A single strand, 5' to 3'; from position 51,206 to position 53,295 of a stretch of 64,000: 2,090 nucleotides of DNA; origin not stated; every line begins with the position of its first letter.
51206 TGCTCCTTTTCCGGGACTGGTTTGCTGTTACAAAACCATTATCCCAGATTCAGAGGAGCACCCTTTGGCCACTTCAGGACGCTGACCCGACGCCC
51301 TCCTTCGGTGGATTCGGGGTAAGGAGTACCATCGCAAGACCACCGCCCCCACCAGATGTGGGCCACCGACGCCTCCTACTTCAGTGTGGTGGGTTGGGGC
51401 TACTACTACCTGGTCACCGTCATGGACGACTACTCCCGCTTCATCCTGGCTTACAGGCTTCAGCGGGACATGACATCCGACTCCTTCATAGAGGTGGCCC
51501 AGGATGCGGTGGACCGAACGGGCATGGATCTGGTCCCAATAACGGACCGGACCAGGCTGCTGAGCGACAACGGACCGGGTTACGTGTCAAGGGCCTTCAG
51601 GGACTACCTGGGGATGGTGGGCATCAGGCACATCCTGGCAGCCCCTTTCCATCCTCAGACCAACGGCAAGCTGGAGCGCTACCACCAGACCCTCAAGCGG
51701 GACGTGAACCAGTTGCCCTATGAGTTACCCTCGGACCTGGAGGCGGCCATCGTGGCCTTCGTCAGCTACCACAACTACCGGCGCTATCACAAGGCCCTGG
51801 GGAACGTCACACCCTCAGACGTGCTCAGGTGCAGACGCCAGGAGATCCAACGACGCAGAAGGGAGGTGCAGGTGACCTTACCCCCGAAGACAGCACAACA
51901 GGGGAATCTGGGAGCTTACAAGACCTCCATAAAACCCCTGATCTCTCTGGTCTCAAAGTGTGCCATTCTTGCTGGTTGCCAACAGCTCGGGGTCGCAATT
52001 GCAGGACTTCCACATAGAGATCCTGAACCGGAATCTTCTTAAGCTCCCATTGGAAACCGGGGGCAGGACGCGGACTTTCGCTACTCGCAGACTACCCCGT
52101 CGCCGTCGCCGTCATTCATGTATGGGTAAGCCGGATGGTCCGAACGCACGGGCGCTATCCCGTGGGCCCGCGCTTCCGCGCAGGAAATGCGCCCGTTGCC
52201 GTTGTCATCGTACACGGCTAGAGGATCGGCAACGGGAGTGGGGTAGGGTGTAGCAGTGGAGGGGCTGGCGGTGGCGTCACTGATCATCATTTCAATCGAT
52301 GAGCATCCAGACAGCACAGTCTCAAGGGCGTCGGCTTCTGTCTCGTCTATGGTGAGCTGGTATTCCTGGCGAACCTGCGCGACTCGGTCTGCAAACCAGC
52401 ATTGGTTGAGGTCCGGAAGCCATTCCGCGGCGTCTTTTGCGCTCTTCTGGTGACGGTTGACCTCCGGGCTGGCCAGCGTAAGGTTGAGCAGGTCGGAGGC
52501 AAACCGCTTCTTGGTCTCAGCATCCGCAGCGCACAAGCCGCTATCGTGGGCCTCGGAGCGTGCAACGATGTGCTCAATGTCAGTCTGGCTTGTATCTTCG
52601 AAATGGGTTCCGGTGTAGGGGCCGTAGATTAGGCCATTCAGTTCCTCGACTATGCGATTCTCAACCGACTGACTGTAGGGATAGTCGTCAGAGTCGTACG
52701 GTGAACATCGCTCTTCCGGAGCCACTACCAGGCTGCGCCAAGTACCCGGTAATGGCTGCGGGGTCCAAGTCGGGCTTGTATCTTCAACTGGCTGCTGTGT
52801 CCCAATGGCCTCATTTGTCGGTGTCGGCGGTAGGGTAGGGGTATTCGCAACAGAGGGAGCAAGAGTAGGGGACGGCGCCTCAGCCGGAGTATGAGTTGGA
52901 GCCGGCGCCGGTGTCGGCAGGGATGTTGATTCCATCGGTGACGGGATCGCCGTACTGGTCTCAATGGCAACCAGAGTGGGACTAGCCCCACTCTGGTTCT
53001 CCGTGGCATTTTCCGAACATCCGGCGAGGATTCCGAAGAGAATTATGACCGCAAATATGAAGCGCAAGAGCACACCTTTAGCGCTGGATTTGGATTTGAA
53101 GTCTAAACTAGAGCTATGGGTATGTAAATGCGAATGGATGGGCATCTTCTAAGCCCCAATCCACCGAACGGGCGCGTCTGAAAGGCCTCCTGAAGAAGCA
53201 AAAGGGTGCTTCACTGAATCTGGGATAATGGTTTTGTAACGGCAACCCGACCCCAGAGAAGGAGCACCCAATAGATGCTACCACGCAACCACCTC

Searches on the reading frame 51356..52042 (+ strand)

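Call 24: search_protein_families(library=pfam, proteins=[window:51356-52042:+], max_evalue=0.01)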
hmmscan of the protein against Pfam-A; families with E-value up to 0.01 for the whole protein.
window:51356-52042:+ (228 aa): 2 families
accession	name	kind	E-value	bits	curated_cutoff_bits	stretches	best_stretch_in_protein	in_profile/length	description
PF00665.32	rve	-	4.7e-18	65.8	32.6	1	1-100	7-102/102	Integrase core domain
PF13683.12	rve_3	-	2.4e-11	43.6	26.5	1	89-153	2-67/67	Integrase core domain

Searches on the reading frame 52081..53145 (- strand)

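Call 24: search_protein_families(library=pfam, proteins=[window:52081-53145:-], max_evalue=0.01)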
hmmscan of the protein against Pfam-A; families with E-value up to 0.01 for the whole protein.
window:52081-53145:- (354 aa): 2 families
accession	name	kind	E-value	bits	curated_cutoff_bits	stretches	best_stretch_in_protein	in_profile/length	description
PF05901.16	Excalibur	-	1.2e-09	38.8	22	1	321-354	3-36/36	Excalibur calcium-binding domain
PF07510.16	GmrSD_C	-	6.4e-08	33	23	1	183-244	43-101/138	GmrSD restriction endonucleases, C-terminal domain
